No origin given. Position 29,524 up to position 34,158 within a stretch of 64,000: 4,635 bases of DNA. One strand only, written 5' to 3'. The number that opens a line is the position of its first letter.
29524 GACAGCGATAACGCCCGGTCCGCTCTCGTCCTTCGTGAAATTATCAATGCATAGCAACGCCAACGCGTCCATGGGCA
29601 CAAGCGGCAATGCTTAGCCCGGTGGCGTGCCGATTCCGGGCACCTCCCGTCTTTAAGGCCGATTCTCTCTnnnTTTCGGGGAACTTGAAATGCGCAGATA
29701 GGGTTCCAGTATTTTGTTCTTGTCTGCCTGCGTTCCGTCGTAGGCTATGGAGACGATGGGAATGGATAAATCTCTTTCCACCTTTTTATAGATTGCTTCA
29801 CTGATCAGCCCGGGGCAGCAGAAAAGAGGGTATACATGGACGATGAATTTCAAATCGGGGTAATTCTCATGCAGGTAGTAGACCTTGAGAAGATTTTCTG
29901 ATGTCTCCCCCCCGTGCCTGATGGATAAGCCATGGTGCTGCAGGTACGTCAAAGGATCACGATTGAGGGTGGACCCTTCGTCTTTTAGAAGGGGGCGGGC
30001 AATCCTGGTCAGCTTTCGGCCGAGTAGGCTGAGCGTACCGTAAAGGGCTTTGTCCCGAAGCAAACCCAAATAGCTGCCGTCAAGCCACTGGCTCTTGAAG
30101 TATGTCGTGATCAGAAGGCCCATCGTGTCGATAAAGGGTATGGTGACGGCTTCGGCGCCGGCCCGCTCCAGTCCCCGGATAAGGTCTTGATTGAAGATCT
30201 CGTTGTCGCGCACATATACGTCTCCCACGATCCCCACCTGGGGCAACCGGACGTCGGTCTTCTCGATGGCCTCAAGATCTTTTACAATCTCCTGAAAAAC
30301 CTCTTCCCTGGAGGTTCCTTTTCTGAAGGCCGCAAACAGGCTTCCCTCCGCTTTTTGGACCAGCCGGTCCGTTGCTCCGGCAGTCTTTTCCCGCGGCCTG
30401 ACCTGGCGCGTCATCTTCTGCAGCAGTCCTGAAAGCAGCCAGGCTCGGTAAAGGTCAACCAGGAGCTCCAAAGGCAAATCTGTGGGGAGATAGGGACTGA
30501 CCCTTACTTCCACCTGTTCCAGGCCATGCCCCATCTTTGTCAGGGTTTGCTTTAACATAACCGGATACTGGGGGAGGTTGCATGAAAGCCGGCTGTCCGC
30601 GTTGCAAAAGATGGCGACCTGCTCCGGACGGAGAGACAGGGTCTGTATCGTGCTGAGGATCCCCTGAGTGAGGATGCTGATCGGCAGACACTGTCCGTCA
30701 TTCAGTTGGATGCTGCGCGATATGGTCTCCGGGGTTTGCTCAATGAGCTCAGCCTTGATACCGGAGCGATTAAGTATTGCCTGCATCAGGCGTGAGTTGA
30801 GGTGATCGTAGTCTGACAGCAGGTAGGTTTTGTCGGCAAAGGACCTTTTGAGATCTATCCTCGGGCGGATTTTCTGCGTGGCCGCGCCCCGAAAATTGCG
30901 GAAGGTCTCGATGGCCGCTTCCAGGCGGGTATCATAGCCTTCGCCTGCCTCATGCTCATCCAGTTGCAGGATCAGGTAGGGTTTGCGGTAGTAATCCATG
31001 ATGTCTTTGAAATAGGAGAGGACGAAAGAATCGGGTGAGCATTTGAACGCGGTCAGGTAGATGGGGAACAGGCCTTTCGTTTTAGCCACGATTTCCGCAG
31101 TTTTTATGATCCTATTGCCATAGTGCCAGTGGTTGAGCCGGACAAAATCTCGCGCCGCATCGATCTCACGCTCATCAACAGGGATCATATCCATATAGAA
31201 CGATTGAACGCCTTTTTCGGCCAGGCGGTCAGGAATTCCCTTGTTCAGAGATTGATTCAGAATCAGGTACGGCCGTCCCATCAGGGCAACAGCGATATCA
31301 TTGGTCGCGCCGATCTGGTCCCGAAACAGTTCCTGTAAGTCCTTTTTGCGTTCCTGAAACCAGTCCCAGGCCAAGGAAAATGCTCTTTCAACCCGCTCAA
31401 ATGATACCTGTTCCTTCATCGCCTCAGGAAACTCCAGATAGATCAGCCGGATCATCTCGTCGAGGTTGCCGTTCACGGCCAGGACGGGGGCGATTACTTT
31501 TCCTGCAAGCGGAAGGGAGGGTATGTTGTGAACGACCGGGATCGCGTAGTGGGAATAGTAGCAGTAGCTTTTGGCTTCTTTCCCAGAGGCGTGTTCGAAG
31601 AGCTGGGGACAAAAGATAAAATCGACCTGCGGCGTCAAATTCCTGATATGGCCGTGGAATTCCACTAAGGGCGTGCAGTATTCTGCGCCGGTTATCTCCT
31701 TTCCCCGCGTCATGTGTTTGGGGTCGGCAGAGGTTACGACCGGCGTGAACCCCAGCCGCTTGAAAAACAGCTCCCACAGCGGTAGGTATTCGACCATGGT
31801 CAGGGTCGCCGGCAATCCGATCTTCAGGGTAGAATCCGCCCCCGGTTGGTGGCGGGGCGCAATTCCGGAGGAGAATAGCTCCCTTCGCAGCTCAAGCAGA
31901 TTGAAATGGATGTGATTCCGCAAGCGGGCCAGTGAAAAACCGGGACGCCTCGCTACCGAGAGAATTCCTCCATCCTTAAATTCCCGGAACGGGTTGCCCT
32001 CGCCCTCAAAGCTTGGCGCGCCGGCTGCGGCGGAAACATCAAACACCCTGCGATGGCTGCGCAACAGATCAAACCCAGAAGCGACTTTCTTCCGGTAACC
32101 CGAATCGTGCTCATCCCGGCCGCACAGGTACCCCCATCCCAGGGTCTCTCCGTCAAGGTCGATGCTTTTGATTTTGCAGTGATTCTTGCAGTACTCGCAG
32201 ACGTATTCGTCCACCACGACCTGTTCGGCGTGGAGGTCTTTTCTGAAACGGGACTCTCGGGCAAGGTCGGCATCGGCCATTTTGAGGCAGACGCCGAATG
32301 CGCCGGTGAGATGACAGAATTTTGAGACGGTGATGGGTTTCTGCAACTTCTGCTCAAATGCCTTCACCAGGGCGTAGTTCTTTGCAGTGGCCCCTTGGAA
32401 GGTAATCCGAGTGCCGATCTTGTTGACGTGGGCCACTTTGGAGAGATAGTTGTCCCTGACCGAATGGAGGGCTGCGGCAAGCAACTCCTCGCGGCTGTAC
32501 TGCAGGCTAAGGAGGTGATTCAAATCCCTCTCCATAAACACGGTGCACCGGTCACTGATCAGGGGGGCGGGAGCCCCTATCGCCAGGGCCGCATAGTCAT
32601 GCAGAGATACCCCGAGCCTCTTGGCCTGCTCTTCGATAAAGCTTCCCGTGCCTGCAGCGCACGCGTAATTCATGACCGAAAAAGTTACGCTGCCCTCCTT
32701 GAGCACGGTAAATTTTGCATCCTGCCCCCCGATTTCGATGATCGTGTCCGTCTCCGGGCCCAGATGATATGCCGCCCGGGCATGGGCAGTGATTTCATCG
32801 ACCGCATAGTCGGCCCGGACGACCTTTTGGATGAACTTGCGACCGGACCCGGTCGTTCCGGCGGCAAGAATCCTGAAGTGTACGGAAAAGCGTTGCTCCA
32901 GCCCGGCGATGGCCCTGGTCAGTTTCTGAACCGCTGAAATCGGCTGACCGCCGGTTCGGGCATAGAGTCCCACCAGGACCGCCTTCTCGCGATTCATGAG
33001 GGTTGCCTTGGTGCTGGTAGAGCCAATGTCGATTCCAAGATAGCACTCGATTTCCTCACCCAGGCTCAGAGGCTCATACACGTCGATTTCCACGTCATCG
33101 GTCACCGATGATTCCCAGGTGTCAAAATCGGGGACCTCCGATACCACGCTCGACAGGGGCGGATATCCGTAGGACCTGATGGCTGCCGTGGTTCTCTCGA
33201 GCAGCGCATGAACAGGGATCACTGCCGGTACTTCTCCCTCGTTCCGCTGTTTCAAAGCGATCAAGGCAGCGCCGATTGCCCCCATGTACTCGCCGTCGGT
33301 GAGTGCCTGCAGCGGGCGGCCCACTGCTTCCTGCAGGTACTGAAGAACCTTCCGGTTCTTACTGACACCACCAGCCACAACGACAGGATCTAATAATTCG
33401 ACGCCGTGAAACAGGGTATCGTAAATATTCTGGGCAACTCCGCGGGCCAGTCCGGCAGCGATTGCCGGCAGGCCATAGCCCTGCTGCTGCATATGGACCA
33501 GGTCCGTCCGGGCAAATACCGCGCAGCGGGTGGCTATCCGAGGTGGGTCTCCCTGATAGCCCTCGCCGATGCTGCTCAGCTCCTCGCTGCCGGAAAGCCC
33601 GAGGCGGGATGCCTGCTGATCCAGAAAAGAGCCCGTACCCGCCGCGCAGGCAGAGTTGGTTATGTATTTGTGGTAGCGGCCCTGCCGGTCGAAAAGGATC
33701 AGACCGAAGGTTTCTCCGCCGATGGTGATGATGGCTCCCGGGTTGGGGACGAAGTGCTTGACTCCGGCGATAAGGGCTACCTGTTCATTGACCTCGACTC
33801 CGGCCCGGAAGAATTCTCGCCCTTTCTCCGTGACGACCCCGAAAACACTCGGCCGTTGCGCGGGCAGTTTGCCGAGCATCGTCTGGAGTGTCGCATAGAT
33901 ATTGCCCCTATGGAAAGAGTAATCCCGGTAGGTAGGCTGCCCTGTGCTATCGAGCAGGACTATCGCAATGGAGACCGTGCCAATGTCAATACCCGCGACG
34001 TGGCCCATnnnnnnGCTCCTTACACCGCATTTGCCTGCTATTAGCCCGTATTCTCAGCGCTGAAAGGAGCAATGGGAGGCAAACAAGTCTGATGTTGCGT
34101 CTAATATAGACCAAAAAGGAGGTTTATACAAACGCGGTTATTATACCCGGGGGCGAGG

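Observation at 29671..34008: Two giant paralogous 'double activase + DUF2229' fusion proteins of unknown function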

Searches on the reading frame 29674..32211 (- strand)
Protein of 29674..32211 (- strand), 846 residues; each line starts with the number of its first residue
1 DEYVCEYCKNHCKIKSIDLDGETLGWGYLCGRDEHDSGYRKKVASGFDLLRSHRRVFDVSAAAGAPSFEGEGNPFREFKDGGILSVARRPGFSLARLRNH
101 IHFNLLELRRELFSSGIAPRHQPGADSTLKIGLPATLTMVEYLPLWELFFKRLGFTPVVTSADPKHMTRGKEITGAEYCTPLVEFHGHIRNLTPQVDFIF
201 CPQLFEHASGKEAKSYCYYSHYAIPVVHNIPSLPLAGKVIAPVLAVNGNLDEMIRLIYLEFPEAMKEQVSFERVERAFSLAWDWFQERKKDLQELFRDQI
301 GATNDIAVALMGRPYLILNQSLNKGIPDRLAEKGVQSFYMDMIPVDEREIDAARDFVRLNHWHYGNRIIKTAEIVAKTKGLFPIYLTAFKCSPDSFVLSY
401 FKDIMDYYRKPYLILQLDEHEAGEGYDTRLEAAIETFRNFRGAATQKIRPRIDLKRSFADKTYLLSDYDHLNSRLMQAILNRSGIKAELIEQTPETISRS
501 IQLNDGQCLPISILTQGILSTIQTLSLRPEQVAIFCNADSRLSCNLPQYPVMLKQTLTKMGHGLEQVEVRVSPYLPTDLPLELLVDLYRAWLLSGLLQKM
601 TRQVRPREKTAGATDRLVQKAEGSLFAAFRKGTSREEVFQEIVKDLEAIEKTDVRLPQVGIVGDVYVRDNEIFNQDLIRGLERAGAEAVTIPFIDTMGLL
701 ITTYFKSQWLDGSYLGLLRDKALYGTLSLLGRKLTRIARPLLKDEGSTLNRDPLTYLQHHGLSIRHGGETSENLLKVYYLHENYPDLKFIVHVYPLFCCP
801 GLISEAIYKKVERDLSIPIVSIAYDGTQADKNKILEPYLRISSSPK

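Call 96: search_protein_representatives(protein=window:29674-32211:-)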
Query: 846 residues. Proteins with E-value up to 0.001 (for the whole library): 2321; up to 1e-10: 1302; up to 1e-30: 335. The best 150 are listed.
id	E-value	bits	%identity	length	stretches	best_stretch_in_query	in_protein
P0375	0.0e+00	1236.2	71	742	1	109-840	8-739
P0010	0.0e+00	1222.5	61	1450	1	2-839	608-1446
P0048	3.6e-216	736.6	41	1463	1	2-841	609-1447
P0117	1.9e-214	730.9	45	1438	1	2-840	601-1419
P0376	1.2e-211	721.6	41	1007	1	2-840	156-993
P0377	6.6e-202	689.4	61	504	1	340-840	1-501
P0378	1.1e-172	592.7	42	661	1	212-840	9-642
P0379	3.2e-156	538.3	35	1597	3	127-442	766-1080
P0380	6.5e-156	537.3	36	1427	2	97-840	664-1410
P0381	3.5e-146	505.1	35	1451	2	131-842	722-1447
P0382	1.4e-144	499.8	35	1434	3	449-842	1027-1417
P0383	2.9e-144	498.7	36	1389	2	130-841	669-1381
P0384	3.0e-143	495.4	36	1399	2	131-841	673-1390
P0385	6.3e-143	494.3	34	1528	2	4-444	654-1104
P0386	1.6e-139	483.1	34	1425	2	116-841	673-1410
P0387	3.4e-138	478.6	36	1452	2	126-842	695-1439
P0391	6.0e-136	471.2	37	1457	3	449-842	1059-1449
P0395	2.1e-134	466.1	34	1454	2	123-842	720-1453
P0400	3.2e-132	458.9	36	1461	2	103-842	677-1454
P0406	2.0e-121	423.2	33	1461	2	130-840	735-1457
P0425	3.5e-93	329.8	30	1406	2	104-841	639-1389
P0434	4.4e-78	279.8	29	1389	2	109-838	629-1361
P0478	9.7e-61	222.4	28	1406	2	130-839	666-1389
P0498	3.5e-56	207.3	28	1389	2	101-834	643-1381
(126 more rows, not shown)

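Call 97: list_cluster_members(proteins=[P0391, P0400, P0406, P0395, P0387, P0381, P0379, P0385, P0380, P0383])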
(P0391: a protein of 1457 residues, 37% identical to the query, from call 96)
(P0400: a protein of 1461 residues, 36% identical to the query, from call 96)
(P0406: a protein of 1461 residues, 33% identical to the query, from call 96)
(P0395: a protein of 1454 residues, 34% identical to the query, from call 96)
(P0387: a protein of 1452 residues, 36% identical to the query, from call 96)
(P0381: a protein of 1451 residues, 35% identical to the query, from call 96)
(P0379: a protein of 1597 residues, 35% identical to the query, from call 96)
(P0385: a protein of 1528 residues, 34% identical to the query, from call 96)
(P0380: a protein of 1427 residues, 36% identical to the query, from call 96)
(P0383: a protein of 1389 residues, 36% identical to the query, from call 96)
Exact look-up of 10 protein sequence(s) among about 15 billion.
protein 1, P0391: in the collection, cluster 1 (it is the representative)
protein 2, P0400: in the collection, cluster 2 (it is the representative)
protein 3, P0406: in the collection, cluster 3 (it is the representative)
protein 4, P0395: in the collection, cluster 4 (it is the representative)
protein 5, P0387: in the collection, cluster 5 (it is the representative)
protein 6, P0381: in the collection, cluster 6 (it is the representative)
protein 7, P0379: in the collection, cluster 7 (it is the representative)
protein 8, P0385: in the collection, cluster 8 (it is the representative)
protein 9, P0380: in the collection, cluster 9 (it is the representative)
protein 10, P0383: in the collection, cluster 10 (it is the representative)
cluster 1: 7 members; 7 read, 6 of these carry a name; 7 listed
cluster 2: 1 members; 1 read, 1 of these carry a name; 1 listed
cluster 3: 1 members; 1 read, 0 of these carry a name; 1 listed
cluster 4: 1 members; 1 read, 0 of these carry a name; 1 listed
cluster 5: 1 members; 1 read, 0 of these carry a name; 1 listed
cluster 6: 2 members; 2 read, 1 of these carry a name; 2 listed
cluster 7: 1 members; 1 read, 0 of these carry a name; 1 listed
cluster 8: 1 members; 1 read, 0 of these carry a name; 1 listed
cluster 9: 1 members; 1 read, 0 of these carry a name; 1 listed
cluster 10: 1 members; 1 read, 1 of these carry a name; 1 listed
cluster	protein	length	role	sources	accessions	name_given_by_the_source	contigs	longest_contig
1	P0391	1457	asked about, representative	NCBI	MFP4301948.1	MAG: acyl-CoA dehydratase activase [Spirochaetaceae bacterium]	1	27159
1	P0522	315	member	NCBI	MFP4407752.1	MAG: hypothetical protein ACLFPW_04460, partial [Spirochaetaceae bacterium]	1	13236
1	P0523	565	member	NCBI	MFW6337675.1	MAG: CoA activase, partial [Alkalispirochaetaceae bacterium]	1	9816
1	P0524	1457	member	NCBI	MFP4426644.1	MAG: acyl-CoA dehydratase activase [Spirochaetaceae bacterium]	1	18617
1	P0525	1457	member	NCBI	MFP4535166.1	MAG: acyl-CoA dehydratase activase [Spirochaetaceae bacterium]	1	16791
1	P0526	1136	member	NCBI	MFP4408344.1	MAG: acyl-CoA dehydratase activase, partial [Spirochaetaceae bacterium]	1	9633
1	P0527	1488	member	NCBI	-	-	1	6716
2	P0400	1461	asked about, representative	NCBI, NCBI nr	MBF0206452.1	MAG: CoA activase [Oligoflexia bacterium] | CoA activase [Oligoflexia bacterium]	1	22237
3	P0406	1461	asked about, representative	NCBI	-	-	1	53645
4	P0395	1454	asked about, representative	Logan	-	-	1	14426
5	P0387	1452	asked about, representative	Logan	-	-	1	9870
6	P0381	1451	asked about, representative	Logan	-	-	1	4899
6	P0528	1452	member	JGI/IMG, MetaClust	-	\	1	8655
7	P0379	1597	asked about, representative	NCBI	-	-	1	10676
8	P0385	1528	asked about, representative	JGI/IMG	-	-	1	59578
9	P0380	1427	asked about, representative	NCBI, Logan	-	-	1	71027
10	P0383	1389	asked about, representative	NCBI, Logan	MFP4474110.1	MAG: acyl-CoA dehydratase activase [Desulfatibacillaceae bacterium]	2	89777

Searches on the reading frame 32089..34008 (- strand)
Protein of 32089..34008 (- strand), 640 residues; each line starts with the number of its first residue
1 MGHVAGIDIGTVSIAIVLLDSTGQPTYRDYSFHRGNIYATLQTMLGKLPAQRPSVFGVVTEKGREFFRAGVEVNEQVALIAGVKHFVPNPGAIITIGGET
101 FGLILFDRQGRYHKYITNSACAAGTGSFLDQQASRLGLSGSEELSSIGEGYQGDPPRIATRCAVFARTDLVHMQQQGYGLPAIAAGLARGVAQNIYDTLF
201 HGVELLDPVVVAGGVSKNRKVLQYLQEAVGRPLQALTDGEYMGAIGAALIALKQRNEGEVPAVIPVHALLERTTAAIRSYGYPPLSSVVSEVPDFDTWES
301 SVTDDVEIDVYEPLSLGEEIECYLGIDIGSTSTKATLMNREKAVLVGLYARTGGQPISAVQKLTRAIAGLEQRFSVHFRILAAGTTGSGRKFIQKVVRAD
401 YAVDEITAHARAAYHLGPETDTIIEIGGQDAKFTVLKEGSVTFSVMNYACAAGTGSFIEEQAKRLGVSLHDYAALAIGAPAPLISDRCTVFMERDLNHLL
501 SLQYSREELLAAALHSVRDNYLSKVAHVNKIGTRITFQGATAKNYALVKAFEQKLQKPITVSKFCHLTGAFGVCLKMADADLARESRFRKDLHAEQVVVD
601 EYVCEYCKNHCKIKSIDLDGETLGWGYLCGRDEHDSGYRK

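Call 90: predict_structure(alignment_id=A3)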
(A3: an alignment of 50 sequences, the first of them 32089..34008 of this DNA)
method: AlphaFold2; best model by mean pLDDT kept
length: 640 residues; sequences in the alignment: 50
mean_pLDDT: 88.2   pTM: 0.82
mean pLDDT of the five models: 88.2, 87.1, 85.5, 85.1, 84.5
residues with pLDDT >= 90: 366; 70-90: 232; 50-70: 42; < 50: 0
segments of 3 or more residues with pLDDT < 50: none
pLDDT, mean of each block of 10 residues (from residue 1): 85 89 92 81 85 78 73 93 96 92 95 86 84 87 90 86 76 77 93 91 93 92 95 93 96 87 64 70 80 84 95 93 94 95 97 89 97 96 95 94 96 97 90 94 81 79 87 92 86 82 88 93 90 94 92 93 95 98 90 91 75 85 83 67
secondary structure, 60 per line:
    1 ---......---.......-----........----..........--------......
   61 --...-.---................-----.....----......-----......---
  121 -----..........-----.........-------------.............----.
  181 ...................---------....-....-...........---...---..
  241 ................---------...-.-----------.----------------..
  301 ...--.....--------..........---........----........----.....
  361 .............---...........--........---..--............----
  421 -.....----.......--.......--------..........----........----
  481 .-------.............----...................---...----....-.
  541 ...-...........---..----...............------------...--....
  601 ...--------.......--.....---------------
elements in order: E4-9 E13-19 E25-32 H37-46 E55-60 E71-74 H75-86 E92-96 E101-106 E112-117 H126-135 H141-149 H163-175 H180-199 E209-212 H214-217 H219-229 E233-235 H239-256 E299-303 E306-310 E319-328 E332-339 E344-351 H356-373 E377-387 H390-397 H405-416 E422-426 E431-437 E440-446 H455-464 H469-476 H489-501 H506-524 E535-538 H540-543 H545-555 H565-579 E597-603 E612-618 E621-625

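Call 93: fold_search(model_id=the predicted structure, library=pdb)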
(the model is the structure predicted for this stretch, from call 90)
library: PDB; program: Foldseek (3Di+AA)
matches with E <= 10: 1505; with E <= 0.001: 875
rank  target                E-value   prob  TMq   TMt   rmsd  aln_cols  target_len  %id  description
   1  9gai_D                6.6e-20  1.00  0.38  0.89   2.9       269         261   33  3-methylbenzoyl-CoA reductase from Thauera chlorobenzoica (MbdONPQ) (released 2026-02-18)
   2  4ehu_B                9.0e-19  1.00  0.37  0.87   2.9       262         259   25  Activator of the 2-Hydroxyisocaproyl-CoA Dehydratase from Clostridium difficile with bound ADPNP (released 2012-08-08)
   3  9gba_D                1.6e-18  1.00  0.38  0.90   2.4       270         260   31  3-methylbenzoyl-CoA reductase from Thauera chlorobenzoica (MbdONPQ) + AMPPNP (released 2026-02-18)
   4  1hux_A                2.0e-18  1.00  0.36  0.86   2.5       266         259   29  CRYSTAL STRUCTURE OF THE ACIDAMINOCOCCUS FERMENTANS (R)-2-HYDROXYGLUTARYL-COA DEHYDRATASE COMPONENT A (released 2001-03-21)
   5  4eht_A                2.9e-18  1.00  0.36  0.82   3.0       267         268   31  Activator of the 2-Hydroxyisocaproyl-CoA dehydratase from Clostridium difficile with bound ADP (released 2012-08-08)
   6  4eht_B                9.9e-18  1.00  0.36  0.86   2.6       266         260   29  Activator of the 2-Hydroxyisocaproyl-CoA dehydratase from Clostridium difficile with bound ADP (released 2012-08-08)
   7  9gai_C                1.7e-16  1.00  0.37  0.86   2.5       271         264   26  3-methylbenzoyl-CoA reductase from Thauera chlorobenzoica (MbdONPQ) (released 2026-02-18)
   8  9gai_O                2.2e-16  1.00  0.37  0.85   2.7       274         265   26  3-methylbenzoyl-CoA reductase from Thauera chlorobenzoica (MbdONPQ) (released 2026-02-18)
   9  7yyl_E                6.6e-15  1.00  0.33  0.82   3.6       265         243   27  nucleotide-free DCCP:DCCP-R complex (released 2022-12-28)
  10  7yyl_F                1.0e-12  1.00  0.34  0.83   3.8       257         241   28  nucleotide-free DCCP:DCCP-R complex (released 2022-12-28)
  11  6s84_A                5.0e-10  1.00  0.27  0.50   7.1       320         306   15  TsaBDE complex from Thermotoga maritima (released 2019-07-17)
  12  3h1q_B                6.6e-10  1.00  0.30  0.65   6.3       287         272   16  Crystal structure of ethanolamine utilization protein EutJ from Carboxydothermus hydrogenoformans (released 2009-05-19)
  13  6s84_D                1.4e-09  1.00  0.29  0.53   6.7       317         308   15  TsaBDE complex from Thermotoga maritima (released 2019-07-17)
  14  3h1q_A                2.1e-09  1.00  0.29  0.64   6.2       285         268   15  Crystal structure of ethanolamine utilization protein EutJ from Carboxydothermus hydrogenoformans (released 2009-05-19)
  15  4nb4_A                2.9e-09  1.00  0.29  0.64   6.0       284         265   15  Pantothenamide-bound Pantothenate kinase from Staphylococcus aureus (released 2014-03-05)
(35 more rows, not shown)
